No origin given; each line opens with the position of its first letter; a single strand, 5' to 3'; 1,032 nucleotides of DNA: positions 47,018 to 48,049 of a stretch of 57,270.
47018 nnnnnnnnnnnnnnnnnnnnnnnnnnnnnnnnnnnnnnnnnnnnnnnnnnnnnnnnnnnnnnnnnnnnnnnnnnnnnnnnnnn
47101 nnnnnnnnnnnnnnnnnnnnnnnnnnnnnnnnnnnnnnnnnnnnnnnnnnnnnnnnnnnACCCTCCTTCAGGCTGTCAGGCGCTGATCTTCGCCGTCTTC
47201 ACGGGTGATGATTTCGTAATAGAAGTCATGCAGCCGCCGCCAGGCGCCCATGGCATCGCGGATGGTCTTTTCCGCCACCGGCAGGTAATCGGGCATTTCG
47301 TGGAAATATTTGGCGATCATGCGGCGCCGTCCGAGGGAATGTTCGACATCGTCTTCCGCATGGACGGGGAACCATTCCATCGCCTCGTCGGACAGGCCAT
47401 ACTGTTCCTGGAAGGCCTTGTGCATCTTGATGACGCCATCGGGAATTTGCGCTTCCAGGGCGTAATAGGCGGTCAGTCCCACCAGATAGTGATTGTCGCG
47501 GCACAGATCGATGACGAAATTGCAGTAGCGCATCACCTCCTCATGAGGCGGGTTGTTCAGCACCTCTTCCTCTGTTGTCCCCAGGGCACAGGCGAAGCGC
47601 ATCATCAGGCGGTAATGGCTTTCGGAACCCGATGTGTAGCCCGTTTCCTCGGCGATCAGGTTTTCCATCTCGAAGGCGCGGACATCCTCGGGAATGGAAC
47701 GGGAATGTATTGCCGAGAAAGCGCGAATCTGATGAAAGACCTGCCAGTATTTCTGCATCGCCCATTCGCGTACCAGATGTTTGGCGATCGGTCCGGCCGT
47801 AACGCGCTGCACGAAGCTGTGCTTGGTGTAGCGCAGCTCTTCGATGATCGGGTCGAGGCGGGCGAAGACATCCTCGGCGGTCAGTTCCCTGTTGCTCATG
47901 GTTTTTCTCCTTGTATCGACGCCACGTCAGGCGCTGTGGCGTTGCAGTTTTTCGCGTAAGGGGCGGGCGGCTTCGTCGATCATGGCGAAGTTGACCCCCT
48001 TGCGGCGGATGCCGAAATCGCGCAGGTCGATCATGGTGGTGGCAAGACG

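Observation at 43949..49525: Uncharacterised operon: two stand-alone YrdC/Sua5-fold proteins bracketing a PqqC/TenA-like haem-oxygenase-fold protein, an amidohydrolase_2 enzyme and an MFS transporter, under a divergent TetR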

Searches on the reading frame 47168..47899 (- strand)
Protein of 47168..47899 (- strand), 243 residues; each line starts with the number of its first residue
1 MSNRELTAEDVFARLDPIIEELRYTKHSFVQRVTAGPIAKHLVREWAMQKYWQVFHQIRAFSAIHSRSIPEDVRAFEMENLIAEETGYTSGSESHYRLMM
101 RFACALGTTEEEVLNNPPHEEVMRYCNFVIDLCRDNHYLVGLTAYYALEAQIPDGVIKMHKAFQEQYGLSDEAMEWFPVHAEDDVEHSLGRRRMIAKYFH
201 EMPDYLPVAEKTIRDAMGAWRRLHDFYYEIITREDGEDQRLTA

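Call 3: search_protein_families(library=pfam, proteins=[window:47168-47899:-], max_evalue=0.01)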
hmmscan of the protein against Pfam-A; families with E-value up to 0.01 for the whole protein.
window:47168-47899:- (243 aa): 3 families
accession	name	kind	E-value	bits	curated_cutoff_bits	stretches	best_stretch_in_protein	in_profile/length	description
PF14518.11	Haem_oxygenas_2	-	1.1e-21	77.9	28.9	1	44-202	1-158/177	Iron-containing redox enzyme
PF03070.21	TENA_THI-4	-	3.4e-17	63.4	22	1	15-191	4-169/210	TENA/THI-4/PQQC family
PF12981.12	DUF3865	-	3.2e-07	30.7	31.6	1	75-220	71-217/224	Domain of Unknown Function with PDB structure (DUF3865)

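Call 4: search_protein_families(library=ncbifam, proteins=[window:47168-47899:-], max_evalue=0.01)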
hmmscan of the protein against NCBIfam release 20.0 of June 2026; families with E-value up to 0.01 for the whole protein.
window:47168-47899:- (243 aa): 1 family
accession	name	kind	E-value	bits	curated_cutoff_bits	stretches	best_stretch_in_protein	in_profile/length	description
TIGR04305.1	fol_rel_CADD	subfamily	3.7e-31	108.4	200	1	13-214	3-200/212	CADD family putative folate metabolism protein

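Call 7: find_homologous_proteins(query=window:47168-47899:-, max_evalue=0.00001)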
Query window:47168-47899:- (243 aa): 1 proteins with E <= 0.00001 among 204 candidates.
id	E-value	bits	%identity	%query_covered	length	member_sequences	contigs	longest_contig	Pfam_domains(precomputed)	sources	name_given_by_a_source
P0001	1.9e-163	559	100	100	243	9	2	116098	PF12981.13,PF03070.22,PF14518.12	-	-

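Call 8: find_encoding_contigs(protein=P0001, flank=10000, max_places=10)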
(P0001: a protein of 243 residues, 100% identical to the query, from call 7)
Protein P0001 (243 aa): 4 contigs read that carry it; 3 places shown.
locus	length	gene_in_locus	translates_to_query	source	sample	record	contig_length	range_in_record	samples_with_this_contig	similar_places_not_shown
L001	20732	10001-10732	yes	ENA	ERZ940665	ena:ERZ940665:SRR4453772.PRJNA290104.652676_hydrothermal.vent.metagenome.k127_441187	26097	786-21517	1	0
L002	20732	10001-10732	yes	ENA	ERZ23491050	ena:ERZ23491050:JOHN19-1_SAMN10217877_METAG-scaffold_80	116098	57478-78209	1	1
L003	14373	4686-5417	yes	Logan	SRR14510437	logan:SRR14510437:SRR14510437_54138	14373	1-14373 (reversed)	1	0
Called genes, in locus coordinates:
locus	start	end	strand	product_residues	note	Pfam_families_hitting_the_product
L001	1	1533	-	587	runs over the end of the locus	PF04273:BLH_phosphatase, PF07992:Pyr_redox_2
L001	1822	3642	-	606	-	PF06480:FtsH_ext, PF06068:TIP49 (faint), PF00004:AAA, PF17862:AAA_lid_3, PF01434:Peptidase_M41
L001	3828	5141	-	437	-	PF00015:MCPsignal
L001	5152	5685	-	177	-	PF00989:PAS, PF08448:PAS_4, PF13426:PAS_9, PF08447:PAS_3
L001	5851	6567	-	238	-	PF20057:DUF6456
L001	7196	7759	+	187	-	PF01381:HTH_3, PF12844:HTH_19 (weak), PF13443:HTH_26 (weak), PF13560:HTH_31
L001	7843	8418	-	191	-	PF14539:DUF4442 (weak), PF13622:4HBT_3 (weak), PF20789:4HBT_3C (faint), PF03061:4HBT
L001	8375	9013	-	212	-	PF00440:TetR_N, PF16925:TetR_C_13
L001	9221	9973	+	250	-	PF01300:Sua5_yciO_yrdC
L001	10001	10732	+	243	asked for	PF03070:TENA_THI-4, PF12981:DUF3865 (weak), PF14518:Haem_oxygenas_2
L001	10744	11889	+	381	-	PF04909:Amidohydro_2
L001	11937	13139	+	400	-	PF07690:MFS_1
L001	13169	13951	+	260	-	PF01300:Sua5_yciO_yrdC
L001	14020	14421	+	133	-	-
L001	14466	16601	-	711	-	PF00378:ECH_1, PF16113:ECH_2, PF02737:3HCDH_N, PF00725:3HCDH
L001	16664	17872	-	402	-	PF00108:Thiolase_N, PF22691:Thiolase_C_1 (faint), PF02803:Thiolase_C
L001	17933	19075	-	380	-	PF02771:Acyl-CoA_dh_N, PF22924:ACOX_C_alpha1 (faint), PF02770:Acyl-CoA_dh_M, PF00441:Acyl-CoA_dh_1, PF08028:Acyl-CoA_dh_2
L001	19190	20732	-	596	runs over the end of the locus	PF02771:Acyl-CoA_dh_N, PF02770:Acyl-CoA_dh_M, PF00441:Acyl-CoA_dh_1, PF22924:ACOX_C_alpha1 (weak), PF12806:Acyl-CoA_dh_C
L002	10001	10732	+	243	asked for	PF03070:TENA_THI-4, PF12981:DUF3865 (weak), PF14518:Haem_oxygenas_2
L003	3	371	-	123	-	?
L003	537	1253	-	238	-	PF20057:DUF6456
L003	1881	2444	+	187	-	PF01381:HTH_3, PF12844:HTH_19 (weak), PF13443:HTH_26 (weak), PF13560:HTH_31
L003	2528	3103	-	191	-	PF14539:DUF4442 (weak), PF13622:4HBT_3 (weak), PF03061:4HBT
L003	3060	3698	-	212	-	PF00440:TetR_N, PF16925:TetR_C_13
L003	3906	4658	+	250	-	PF01300:Sua5_yciO_yrdC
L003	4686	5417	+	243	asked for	PF03070:TENA_THI-4, PF12981:DUF3865 (weak), PF14518:Haem_oxygenas_2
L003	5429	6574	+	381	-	PF04909:Amidohydro_2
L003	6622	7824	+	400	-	PF07690:MFS_1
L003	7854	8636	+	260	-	PF01300:Sua5_yciO_yrdC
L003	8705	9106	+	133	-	-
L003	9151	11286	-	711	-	PF00378:ECH_1, PF16113:ECH_2, PF02737:3HCDH_N, PF00725:3HCDH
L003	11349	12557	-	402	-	PF00108:Thiolase_N, PF22691:Thiolase_C_1 (faint), PF02803:Thiolase_C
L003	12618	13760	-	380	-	PF02771:Acyl-CoA_dh_N, PF22924:ACOX_C_alpha1 (faint), PF02770:Acyl-CoA_dh_M, PF00441:Acyl-CoA_dh_1, PF08028:Acyl-CoA_dh_2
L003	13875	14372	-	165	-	?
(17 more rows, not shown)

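Call 10: search_solved_structures(query=window:47168-47899:-, max_evalue=0.01, show_alignments=2)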
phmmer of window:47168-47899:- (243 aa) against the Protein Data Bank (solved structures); distinct sequences matched with E-value up to 0.01: 7.
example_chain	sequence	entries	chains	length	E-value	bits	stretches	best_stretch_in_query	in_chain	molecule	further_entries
1rcw_A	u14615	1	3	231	2.4e-17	66.2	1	13-209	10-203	CT610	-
8va9_A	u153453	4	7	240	2.9e-17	66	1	13-208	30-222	4-aminobenzoate synthase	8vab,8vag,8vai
9pj4_A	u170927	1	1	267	4e-15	59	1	13-206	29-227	4-aminobenzoate synthase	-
4lqx_A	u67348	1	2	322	3.8e-07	32.9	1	43-203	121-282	TENA/THI-4 domain-containing protein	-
3bjd_A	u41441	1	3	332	1.8e-05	27.4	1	3-182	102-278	Putative 3-oxoacyl-(acyl-carrier-protein) synthase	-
8w1q_A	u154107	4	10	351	2.2e-05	27.1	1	4-182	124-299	Pyrroloquinoline quinone (Coenzyme PQQ) biosynthesis protein C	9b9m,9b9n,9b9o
3b5o_A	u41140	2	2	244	2.3e-05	27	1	74-221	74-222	CADD-like protein of unknown function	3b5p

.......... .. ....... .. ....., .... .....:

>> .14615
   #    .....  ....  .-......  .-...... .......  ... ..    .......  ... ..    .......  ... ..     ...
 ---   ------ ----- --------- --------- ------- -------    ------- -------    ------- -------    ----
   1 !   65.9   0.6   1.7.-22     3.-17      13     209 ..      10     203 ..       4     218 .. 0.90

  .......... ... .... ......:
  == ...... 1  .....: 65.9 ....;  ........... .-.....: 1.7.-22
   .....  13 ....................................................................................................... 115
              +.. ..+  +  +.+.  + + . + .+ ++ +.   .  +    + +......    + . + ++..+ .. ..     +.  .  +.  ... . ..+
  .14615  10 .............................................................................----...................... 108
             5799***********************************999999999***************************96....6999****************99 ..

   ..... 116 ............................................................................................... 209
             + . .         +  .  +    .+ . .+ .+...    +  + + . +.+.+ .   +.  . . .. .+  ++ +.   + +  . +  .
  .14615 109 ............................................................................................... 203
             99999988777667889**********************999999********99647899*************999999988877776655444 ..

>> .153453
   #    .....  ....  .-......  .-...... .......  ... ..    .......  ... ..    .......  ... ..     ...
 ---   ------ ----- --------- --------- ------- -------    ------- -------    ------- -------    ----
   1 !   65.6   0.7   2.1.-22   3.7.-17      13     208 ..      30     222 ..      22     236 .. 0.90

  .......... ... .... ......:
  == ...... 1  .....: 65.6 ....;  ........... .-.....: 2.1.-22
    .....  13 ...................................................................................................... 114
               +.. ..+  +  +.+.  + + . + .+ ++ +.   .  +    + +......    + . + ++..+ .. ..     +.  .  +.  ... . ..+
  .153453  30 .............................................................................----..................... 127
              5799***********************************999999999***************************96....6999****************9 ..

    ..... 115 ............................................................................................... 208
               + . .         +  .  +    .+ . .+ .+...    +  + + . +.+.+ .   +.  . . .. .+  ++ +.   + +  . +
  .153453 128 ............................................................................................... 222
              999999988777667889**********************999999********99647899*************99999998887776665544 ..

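Call 29: search_protein_representatives(protein=window:47168-47899:-)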
Query: 243 residues. Proteins with E-value up to 0.001 (for the whole library): 430; up to 1e-10: 101; up to 1e-30: 13. The best 150 are listed.
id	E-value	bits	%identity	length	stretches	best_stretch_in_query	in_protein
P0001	6.1e-164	559.3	100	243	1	1-243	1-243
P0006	1.3e-51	191.6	43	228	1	14-232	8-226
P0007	3.7e-51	190.1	41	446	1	5-231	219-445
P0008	1.3e-46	175.1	39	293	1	13-230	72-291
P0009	3.1e-46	174.0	38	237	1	9-232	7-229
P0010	3.6e-43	163.9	39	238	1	8-232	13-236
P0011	1.3e-40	155.5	40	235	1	8-232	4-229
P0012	8.9e-39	149.5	36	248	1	9-232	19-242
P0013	7.8e-37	143.2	36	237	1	12-234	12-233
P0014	1.1e-36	142.7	32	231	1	10-232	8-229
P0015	1.1e-35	139.4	33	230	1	35-228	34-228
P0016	1.3e-34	135.9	34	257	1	9-233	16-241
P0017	7.4e-32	126.9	35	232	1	8-231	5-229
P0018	3.6e-26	108.3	40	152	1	79-231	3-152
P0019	4.3e-24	101.5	35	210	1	79-231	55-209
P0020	2.3e-19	86.0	25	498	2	28-188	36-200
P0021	3.0e-19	85.6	34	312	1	2-198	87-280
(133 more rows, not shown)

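Call 31: search_protein_families(library=pfam, proteins=[P0007, P0008, P0020, P0021], max_evalue=0.01)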
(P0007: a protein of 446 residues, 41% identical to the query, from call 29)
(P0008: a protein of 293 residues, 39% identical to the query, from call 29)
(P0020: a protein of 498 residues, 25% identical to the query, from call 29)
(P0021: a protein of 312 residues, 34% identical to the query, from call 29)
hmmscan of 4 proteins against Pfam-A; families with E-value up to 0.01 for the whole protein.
P0007 (446 aa): 3 families
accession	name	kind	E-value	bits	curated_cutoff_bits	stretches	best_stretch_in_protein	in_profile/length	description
PF14518.11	Haem_oxygenas_2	-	1.2e-22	81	28.9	1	259-415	2-157/177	Iron-containing redox enzyme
PF03070.21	TENA_THI-4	-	3e-17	63.5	22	1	234-402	8-166/210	TENA/THI-4/PQQC family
PF01300.24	Sua5_yciO_yrdC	-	5e-12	46.1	25.1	1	14-199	3-177/178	Telomere recombination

P0008 (293 aa): 2 families
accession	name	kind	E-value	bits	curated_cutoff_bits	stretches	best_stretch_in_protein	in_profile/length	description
PF14518.11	Haem_oxygenas_2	-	4.1e-13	49.9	28.9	1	104-260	2-155/177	Iron-containing redox enzyme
PF03070.21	TENA_THI-4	-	1.4e-12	48.3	22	1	80-224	8-144/210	TENA/THI-4/PQQC family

P0020 (498 aa): 1 family
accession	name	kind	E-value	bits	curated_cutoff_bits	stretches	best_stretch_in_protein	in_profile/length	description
PF14518.11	Haem_oxygenas_2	-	8.6e-37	127.1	28.9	2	75-226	25-173/177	Iron-containing redox enzyme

P0021 (312 aa): 2 families
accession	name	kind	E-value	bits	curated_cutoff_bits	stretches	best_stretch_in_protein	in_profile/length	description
PF14518.11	Haem_oxygenas_2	-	1e-32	113.8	28.9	1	129-300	1-175/177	Iron-containing redox enzyme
PF03070.21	TENA_THI-4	-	8.6e-28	98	22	1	107-278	9-174/210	TENA/THI-4/PQQC family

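Call 32: find_encoding_contigs(protein=P0007, flank=10000)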
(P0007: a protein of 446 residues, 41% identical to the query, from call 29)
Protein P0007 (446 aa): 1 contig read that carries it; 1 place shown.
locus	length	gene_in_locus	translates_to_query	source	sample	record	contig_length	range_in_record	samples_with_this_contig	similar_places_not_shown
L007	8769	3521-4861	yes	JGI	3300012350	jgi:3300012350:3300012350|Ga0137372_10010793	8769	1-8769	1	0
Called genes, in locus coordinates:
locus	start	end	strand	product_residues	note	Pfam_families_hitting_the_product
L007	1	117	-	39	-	?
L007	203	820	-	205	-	PF00694:Aconitase_C, PF27434:LeuD_C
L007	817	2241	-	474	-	PF00330:Aconitase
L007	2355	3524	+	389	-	PF00682:HMGL-like, PF22617:HCS_D2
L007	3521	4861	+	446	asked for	PF01300:Sua5_yciO_yrdC, PF03070:TENA_THI-4, PF14518:Haem_oxygenas_2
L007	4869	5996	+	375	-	PF04909:Amidohydro_2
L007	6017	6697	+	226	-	-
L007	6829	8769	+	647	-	?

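Call 33: find_encoding_contigs(protein=P0006, flank=10000)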
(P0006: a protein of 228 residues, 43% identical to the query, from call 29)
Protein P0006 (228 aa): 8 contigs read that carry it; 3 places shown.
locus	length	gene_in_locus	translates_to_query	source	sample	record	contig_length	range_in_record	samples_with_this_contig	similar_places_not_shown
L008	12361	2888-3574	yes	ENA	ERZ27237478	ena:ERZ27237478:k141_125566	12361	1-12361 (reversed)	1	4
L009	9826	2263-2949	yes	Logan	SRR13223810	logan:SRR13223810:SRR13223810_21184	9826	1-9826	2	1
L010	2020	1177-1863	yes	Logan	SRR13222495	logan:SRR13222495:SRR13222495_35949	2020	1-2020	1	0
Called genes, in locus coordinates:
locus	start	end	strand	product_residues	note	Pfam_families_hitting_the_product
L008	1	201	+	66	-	?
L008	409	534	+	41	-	-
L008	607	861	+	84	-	-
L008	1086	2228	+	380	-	PF00682:HMGL-like, PF22617:HCS_D2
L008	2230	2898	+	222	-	PF01300:Sua5_yciO_yrdC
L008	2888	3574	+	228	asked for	PF03070:TENA_THI-4, PF14518:Haem_oxygenas_2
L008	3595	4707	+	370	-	PF04909:Amidohydro_2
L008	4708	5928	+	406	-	-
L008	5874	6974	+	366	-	-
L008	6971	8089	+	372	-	PF02655:ATP-grasp_3, PF13535:ATP-grasp_4, PF18603:LAL_C2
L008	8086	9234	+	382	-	-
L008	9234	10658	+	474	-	PF00330:Aconitase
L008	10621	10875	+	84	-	-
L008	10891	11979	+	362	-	PF00285:Citrate_synt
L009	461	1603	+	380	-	PF00682:HMGL-like, PF22617:HCS_D2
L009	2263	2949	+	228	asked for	PF03070:TENA_THI-4, PF14518:Haem_oxygenas_2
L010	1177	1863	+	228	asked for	PF03070:TENA_THI-4, PF14518:Haem_oxygenas_2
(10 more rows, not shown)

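Call 35: find_related_loci(query=A1, collection=genome_contigs, flank=10000)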
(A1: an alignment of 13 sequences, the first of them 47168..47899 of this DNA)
Query A1 (243 aa) in genome_contigs; peptide patterns used: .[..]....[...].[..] (x = any residue, [..] = any of these).
56 stretches matched a pattern; 11 encode a relative of the query (tblastn E <= 1e-3); 11 distinct loci.
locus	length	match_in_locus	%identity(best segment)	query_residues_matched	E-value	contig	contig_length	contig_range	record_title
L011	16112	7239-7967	97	1-243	1e-165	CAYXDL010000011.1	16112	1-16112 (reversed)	MAG TPA_asm: uncultured Hyphomicrobiales bacterium isolate SRP163575_co2_286 genome assembly, contig: NODE_4406_length_1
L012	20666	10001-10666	42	11-232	2e-55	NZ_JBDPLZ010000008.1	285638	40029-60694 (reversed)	Actinocorallia sp. B10E7 B10E7_contig_8, whole genome shotgun sequence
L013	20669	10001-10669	42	10-232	2e-55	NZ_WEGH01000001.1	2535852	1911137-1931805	Actinomadura macrotermitis strain RB68 ARB68_1, whole genome shotgun sequence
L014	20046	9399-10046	41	15-231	2e-54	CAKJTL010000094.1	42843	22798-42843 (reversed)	Frankia sp. CIT1 genome assembly, contig: scaffold00036, whole genome shotgun sequence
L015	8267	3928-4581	37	14-232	3e-49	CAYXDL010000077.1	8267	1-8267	MAG TPA_asm: uncultured Hyphomicrobiales bacterium isolate SRP163575_co2_286 genome assembly, contig: NODE_11364_length_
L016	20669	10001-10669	39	9-231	6e-45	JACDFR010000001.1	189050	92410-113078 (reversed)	MAG: Ramlibacter sp. isolate MGR_bin391 SD2906_NODE_1_length_189050_cov_5.621640, whole genome shotgun sequence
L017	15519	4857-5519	32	11-232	2e-42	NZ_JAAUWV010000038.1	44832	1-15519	Pseudoalteromonas sp. S16_S37 contig00038, whole genome shotgun sequence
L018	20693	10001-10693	32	1-232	1e-41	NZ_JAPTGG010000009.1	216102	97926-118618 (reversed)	Dasania phycosphaerae strain GY-19 NODE_9_length_216102_cov_127.435277, whole genome shotgun sequence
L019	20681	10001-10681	34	5-231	9e-40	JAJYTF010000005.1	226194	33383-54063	MAG: Proteobacteria bacterium isolate DX1.bin89 NODE_23_length_226194_cov_6.877143, whole genome shotgun sequence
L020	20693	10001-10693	36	2-232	3e-42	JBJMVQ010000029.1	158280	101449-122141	MAG: Sulfurifustis sp. isolate 12C18O_168h_50_P09_coass_bin_11 k141_98387, whole genome shotgun sequence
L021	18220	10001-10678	37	6-232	2e-41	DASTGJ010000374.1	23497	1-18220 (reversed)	MAG TPA_asm: Kofleriaceae bacterium isolate SMAG_U27 k141_637449, whole genome shotgun sequence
